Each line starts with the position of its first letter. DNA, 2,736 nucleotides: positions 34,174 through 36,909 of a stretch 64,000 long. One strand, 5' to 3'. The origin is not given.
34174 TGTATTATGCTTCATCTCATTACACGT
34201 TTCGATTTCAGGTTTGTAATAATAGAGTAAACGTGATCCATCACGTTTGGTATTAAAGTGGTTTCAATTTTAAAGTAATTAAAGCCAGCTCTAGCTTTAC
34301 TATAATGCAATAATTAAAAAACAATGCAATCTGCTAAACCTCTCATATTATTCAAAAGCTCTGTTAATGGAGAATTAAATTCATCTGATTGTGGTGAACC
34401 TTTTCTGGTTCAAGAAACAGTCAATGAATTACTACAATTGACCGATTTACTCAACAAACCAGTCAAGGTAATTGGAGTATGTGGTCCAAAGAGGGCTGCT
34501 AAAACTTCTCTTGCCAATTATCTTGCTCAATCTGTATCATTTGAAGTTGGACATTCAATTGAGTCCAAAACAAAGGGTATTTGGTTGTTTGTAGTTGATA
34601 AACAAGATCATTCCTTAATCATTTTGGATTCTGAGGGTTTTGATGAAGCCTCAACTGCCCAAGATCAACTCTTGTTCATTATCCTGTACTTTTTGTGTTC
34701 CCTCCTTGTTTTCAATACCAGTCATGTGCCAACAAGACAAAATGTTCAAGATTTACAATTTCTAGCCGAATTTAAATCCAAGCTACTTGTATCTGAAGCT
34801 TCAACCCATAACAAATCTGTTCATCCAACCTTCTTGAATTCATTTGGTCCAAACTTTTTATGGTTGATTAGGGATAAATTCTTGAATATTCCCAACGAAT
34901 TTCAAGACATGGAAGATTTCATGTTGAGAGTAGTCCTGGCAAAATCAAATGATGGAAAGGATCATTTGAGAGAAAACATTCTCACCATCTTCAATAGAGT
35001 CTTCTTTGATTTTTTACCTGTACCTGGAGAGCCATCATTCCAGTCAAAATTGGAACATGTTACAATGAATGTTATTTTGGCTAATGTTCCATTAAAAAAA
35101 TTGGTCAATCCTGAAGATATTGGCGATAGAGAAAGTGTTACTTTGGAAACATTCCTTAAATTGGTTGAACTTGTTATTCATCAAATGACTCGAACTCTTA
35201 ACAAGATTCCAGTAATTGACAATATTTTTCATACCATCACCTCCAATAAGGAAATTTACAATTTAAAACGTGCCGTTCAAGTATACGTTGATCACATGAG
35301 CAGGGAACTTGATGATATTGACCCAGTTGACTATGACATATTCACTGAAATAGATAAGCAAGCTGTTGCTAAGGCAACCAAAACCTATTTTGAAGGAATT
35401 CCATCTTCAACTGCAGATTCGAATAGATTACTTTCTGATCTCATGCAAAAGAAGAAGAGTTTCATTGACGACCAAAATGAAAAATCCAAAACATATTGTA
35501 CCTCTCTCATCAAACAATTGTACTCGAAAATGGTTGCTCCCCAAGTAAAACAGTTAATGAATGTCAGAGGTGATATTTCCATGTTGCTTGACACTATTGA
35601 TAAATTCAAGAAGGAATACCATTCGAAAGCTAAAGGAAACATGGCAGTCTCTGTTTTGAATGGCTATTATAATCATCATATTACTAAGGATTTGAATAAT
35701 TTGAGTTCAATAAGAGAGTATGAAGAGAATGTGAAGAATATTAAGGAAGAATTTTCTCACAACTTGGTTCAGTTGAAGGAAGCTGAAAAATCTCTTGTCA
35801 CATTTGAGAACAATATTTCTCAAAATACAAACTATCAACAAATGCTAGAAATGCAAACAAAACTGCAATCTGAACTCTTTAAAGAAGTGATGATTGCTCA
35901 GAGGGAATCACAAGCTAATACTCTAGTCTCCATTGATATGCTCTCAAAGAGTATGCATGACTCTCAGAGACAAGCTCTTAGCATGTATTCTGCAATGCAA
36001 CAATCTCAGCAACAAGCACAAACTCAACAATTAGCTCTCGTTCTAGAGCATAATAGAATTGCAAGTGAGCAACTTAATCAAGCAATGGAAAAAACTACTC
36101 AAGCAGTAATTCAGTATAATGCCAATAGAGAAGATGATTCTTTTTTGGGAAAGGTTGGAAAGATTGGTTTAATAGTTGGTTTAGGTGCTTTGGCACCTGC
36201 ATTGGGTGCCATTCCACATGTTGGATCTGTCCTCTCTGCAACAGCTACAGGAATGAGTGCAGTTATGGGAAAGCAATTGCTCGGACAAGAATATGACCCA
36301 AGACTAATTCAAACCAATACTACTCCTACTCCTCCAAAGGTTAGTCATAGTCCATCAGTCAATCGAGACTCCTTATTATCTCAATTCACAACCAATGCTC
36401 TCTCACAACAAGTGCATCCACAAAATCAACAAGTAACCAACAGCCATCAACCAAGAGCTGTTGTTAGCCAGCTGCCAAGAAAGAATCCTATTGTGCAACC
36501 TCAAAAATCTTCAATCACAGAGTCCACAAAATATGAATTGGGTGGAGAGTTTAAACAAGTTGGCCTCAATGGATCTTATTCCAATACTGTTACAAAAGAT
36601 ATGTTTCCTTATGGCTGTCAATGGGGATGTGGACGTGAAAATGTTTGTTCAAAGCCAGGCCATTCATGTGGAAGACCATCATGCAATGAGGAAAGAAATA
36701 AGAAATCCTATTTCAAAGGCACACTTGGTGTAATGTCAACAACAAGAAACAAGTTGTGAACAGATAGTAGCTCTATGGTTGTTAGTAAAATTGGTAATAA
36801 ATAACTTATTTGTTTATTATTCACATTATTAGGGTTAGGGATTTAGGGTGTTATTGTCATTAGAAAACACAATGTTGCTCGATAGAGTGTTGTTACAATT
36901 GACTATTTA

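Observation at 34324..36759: GBP paralog 3 looks like a membrane-anchored pseudo-GTPase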

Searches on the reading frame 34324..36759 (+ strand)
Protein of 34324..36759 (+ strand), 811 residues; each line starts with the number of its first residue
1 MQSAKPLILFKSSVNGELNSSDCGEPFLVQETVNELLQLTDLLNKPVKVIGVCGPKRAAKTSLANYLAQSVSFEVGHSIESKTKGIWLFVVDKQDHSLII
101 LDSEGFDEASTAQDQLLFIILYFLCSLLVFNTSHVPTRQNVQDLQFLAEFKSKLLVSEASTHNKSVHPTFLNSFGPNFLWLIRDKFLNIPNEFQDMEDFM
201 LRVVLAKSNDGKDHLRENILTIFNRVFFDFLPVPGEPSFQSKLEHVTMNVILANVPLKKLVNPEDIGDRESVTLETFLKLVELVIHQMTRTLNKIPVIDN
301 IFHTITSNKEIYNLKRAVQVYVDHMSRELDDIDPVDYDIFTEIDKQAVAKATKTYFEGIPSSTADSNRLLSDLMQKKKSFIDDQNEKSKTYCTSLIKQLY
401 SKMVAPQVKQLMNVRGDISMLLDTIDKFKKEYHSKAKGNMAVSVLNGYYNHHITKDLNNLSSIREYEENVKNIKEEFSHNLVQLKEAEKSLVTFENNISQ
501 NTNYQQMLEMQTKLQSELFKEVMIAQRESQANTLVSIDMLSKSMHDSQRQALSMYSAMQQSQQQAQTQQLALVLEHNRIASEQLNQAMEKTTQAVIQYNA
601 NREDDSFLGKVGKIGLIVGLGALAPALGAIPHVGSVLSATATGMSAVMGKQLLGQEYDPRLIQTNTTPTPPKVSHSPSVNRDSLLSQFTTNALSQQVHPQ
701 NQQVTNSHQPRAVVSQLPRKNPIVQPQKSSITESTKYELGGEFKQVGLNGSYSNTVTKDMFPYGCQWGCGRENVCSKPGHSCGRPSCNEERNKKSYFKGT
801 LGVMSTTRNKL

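Call 3: search_protein_families(library=pfam, proteins=[window:34324-36759:+], max_evalue=0.01)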
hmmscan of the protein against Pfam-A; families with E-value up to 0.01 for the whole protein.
window:34324-36759:+ (811 aa): 2 families
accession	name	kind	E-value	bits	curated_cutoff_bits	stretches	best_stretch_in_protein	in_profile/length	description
PF02263.25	GBP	-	1.1e-19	71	21.1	1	35-235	9-223/264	Guanylate-binding protein, N-terminal domain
PF02841.20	GBP_C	-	1.9e-09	37.8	24.3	1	294-571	25-279/297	Guanylate-binding protein, C-terminal domain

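Call 5: search_solved_structures(query=window:34324-36759:+, max_evalue=0.001, show_alignments=2)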
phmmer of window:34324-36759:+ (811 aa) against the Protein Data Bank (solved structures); distinct sequences matched with E-value up to 0.001: 13.
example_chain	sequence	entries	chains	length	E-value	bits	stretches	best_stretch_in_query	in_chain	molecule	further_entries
6k2d_A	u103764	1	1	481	1.8e-19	72.8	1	35-213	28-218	Guanylate-binding protein 1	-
7e59_G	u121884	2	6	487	8.5e-19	70.6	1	29-193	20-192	Guanylate-binding protein 5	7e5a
6vkj_A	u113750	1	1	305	3.9e-18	68.4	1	35-213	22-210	Guanylate-binding protein 2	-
8q4l_A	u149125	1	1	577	5.9e-18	67.8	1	35-213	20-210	Guanylate-binding protein 1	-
6k1z_A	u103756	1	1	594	8.5e-18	67.3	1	35-213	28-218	Guanylate-binding protein 1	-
8cqb_A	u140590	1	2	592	8.8e-18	67.2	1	35-213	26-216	Guanylate-binding protein 1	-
8r1a_A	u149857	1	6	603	1.4e-17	66.6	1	35-213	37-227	Guanylate binding protein 1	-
7e58_A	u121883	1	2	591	1.5e-17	66.5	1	35-213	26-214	Guanylate-binding protein 2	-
6loj_B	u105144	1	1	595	1.8e-17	66.2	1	35-213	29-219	Guanylate-binding protein 1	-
1dg3_A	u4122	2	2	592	1.9e-17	66.1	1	35-213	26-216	PROTEIN (INTERFERON-INDUCED GUANYLATE-BINDING PROTEIN 1) | INTERFERON-INDUCED GUANYLATE-BINDING PROTEIN 1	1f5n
7m1s_A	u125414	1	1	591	9e-17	63.9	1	35-213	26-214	Guanylate-binding protein 2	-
2b8w_A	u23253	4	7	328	4.9e-16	61.4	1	35-213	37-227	Interferon-induced guanylate-binding protein 1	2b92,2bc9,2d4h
7ckf_A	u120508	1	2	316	1e-14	57.1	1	29-194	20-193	Guanylate-binding protein 5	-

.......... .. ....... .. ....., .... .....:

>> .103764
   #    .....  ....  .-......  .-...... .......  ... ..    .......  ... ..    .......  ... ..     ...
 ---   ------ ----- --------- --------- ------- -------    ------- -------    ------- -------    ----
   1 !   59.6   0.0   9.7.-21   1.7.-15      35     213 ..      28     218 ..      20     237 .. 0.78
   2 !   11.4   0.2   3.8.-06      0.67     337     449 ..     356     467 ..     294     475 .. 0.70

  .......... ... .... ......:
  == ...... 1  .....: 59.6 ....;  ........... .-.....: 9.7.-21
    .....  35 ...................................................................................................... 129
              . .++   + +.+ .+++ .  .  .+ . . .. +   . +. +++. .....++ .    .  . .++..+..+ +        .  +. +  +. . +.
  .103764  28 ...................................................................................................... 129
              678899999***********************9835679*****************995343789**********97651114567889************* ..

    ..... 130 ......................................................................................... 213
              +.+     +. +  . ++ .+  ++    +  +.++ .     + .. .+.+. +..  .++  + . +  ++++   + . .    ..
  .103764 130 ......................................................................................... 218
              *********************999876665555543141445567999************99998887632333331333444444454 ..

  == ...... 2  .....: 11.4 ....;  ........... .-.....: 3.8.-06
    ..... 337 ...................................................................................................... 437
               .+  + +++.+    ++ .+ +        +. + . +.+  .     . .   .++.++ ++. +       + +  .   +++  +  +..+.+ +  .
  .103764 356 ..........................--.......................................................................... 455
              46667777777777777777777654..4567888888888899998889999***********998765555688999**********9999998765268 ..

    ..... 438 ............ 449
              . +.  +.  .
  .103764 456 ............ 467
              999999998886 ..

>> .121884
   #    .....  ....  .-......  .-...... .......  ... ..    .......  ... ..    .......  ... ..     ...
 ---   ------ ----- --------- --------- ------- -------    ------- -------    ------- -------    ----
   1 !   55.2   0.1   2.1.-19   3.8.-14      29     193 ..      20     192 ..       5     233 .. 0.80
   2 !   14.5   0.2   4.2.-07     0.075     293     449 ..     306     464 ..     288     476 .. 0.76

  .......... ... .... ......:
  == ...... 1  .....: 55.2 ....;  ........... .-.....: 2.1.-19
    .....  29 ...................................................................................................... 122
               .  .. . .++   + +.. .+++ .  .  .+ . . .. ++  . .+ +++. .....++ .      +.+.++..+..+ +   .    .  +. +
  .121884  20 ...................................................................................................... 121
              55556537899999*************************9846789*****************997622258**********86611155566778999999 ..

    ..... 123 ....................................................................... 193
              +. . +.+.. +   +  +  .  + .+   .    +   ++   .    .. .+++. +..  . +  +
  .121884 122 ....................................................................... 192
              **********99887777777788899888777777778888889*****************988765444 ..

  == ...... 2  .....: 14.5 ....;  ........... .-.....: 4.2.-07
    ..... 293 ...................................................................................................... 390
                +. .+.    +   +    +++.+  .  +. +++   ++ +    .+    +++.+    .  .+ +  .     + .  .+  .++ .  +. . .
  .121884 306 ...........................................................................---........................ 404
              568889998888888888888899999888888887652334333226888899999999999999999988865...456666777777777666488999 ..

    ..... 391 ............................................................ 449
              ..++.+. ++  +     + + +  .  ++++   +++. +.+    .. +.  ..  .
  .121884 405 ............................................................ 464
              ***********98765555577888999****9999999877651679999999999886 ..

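Call 7: find_homologous_proteins(query=window:34324-36759:+, max_evalue=0.00001)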
Query window:34324-36759:+ (811 aa): 1 proteins with E <= 0.00001 among 8000 candidates.
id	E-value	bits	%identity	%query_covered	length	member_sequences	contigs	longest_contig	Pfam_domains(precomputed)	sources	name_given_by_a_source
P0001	3.3e-11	60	25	42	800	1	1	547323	PF14604.13,PF02263.26,PF02841.21,PF00018.35,PF07653.24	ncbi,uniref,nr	ncbi:guanylate-binding protein 1-like [Ruditapes philippinarum]|uniref:guanylate-binding protein 1-l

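Call 10: find_encoding_contigs(protein=window:34324-36759:+, flank=5000, max_places=4)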
Protein window:34324-36759:+ (811 aa): no gene with exactly this product is on record in the collection.

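Call 26: search_protein_representatives(protein=window:34324-36759:+)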
Query: 811 residues. Proteins with E-value up to 0.001 (for the whole library): 953; up to 1e-10: 203; up to 1e-30: 6. The best 150 are listed.
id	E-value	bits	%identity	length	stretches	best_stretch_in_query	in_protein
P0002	3.6e-175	600.8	98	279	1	1-279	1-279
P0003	1.3e-63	232.0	27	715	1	26-669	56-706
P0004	3.9e-49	184.1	27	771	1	25-644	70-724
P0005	5.9e-40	153.8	28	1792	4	35-189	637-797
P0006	2.4e-37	145.2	32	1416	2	33-251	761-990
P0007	3.4e-32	128.1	25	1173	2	37-442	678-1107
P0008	1.2e-29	119.7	25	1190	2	35-197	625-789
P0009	1.8e-27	112.5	29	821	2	22-287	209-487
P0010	2.3e-27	112.2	27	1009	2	34-508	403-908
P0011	5.3e-26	107.7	28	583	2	35-209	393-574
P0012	1.7e-25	106.0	33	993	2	72-239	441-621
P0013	8.6e-25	103.7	30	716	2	26-235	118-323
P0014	1.1e-23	99.9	26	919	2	20-530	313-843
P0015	3.8e-22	94.9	24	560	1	81-543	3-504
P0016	1.2e-21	93.3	27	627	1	38-531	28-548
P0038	3.5e-18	81.8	27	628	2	30-190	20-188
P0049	1.2e-16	76.7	27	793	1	25-534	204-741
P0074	1.9e-14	69.5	28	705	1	32-235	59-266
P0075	2.0e-14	69.4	33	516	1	35-193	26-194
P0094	9.8e-14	67.1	30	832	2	37-235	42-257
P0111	5.3e-13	64.7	70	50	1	760-803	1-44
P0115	7.7e-13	64.2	37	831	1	48-195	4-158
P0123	8.9e-13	63.9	30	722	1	33-210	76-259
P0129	1.5e-12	63.1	26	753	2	38-207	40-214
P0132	1.8e-12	62.9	32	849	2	34-246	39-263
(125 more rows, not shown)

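Call 28: list_cluster_members(proteins=[P0002, P0003, P0004, P0111, P0009, P0013, P0005, P0006, P0007, P0010])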
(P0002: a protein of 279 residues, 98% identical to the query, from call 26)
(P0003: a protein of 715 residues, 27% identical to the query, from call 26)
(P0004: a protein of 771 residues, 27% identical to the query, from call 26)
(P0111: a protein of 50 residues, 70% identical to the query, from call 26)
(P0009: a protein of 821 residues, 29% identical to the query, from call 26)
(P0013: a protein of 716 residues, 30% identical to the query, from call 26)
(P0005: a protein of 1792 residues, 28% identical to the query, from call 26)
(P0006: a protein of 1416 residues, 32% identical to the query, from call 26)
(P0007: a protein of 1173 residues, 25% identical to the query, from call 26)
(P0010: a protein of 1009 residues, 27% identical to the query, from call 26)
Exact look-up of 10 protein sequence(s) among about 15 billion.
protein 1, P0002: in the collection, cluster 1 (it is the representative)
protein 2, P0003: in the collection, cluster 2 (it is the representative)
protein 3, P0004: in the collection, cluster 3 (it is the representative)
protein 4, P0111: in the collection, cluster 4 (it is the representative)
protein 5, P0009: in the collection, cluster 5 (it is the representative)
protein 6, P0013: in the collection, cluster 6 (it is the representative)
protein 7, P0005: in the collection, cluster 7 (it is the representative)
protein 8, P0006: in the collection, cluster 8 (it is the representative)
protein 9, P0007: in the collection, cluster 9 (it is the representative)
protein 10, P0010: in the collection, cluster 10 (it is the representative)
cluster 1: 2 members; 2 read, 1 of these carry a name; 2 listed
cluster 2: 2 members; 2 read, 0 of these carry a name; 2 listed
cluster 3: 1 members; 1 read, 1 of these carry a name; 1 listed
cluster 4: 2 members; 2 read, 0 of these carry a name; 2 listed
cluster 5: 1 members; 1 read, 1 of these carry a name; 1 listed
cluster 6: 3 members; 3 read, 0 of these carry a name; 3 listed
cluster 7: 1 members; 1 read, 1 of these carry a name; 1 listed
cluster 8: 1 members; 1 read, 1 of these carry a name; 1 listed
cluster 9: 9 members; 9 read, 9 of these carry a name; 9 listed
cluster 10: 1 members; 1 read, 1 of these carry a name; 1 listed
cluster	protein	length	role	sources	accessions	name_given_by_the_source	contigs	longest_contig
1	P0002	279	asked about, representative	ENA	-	-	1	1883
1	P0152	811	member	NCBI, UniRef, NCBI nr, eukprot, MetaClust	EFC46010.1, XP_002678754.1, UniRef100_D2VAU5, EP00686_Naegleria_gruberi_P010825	predicted protein [Naegleria gruberi] | Predicted protein n=1 Tax=Naegleria gruberi TaxID=5762 RepID=D2VAU5_NAEGR | uncharacterized protein NAEGRDRAFT_48045 [Naegleria gruberi]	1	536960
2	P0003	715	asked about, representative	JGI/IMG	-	-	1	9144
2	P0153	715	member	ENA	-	-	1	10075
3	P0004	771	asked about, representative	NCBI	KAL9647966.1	hypothetical protein ABK040_016872 [Willaertia magna]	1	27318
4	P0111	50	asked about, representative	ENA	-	-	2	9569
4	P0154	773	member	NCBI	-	-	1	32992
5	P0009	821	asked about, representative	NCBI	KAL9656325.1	hypothetical protein ABK040_005092 [Willaertia magna]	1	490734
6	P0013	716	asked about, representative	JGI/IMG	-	-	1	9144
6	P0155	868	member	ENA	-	-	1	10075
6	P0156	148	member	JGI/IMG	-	-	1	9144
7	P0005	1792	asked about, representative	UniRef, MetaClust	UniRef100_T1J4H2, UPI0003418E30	GB1/RHD3-type G domain-containing protein n=1 Tax=Strigamia maritima TaxID=126957 ... | status=active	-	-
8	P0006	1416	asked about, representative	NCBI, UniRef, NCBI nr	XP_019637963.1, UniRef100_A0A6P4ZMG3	PREDICTED: uncharacterized protein LOC109480255 [Branchiostoma belcheri] | Uncharacterized protein LOC109480255 n=1 Tax=Branchiostoma belcheri TaxID=7741 ...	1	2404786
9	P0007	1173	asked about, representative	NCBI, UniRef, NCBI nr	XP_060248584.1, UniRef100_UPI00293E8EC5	uncharacterized protein LOC110564147 isoform X3 [Meriones unguiculatus] | uncharacterized protein LOC110564147 isoform X3 n=1 Tax=Meriones unguiculatus TaxID=10047 ...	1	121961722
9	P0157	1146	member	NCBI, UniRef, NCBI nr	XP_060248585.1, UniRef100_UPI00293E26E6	guanylate-binding protein 1-like isoform X4 [Meriones unguiculatus] | guanylate-binding protein 1-like isoform X4 n=1 Tax=Meriones unguiculatus TaxID=10047 ...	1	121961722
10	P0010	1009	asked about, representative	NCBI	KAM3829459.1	LOW QUALITY PROTEIN: guanylate-binding protein 2-like [Vipera latastei]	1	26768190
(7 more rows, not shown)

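Call 34: find_encoding_contigs(protein=P0111, flank=10000, max_places=4)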
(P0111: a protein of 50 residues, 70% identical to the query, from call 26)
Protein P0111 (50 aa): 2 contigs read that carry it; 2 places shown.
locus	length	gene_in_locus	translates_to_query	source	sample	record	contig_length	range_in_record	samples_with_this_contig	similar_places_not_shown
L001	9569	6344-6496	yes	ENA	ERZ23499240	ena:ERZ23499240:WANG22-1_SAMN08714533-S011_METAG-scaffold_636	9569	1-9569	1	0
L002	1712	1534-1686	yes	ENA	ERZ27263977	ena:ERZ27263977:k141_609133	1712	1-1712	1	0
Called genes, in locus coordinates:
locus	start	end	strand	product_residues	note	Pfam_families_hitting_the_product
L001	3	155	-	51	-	?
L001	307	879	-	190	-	PF01092:Ribosomal_S6e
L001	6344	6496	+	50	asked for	-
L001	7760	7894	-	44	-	-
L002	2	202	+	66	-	?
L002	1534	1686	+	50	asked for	-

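Call 35: find_encoding_contigs(protein=P0002, flank=5000, max_places=4)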
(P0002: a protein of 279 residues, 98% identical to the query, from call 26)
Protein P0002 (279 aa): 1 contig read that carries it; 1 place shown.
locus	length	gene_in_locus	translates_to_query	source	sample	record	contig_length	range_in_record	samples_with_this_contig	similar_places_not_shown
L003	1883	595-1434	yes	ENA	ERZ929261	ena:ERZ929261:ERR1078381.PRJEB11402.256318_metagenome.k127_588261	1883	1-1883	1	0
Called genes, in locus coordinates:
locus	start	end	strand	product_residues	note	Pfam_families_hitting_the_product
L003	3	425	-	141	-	?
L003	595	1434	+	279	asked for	PF02263:GBP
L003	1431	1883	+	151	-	?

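Call 50: find_encoding_contigs(protein=P0003, flank=10000, max_places=3)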
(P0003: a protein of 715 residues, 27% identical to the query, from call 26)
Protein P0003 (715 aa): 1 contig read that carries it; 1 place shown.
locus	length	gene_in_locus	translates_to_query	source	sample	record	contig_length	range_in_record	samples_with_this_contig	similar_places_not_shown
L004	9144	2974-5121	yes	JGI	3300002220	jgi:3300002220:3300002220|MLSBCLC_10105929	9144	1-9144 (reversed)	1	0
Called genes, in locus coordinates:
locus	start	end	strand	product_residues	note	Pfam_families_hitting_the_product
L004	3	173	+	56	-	?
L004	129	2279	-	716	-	PF02263:GBP, PF02841:GBP_C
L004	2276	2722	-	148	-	-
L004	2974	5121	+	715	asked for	PF02263:GBP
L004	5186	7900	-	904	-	PF02263:GBP, PF02841:GBP_C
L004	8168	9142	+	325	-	?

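Call 51: find_encoding_contigs(protein=P0004, flank=10000, max_places=3)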
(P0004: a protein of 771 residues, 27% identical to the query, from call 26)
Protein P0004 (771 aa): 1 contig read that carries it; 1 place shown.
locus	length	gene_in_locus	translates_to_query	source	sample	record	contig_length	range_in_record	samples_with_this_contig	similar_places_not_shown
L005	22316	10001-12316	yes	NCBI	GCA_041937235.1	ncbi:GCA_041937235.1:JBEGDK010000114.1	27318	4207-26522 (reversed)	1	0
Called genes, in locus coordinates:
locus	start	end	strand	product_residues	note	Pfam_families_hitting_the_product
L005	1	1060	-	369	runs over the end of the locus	PF01743:PolyA_pol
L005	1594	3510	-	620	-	PF00644:PARP (weak)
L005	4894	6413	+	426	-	-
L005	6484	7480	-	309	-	PF01266:DAO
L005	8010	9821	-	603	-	PF03372:Exo_endo_phos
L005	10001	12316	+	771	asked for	PF02263:GBP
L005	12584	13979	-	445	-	-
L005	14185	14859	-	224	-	PF00025:Arf, PF00009:GTP_EFTU (weak), PF00071:Ras, PF01926:MMR_HSR1 (faint), PF08477:Roc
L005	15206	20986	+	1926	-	PF01661:Macro, PF02825:WWE, PF00644:PARP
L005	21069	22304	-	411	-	PF08240:ADH_N, PF00107:ADH_zinc_N (weak), PF13602:ADH_zinc_N_2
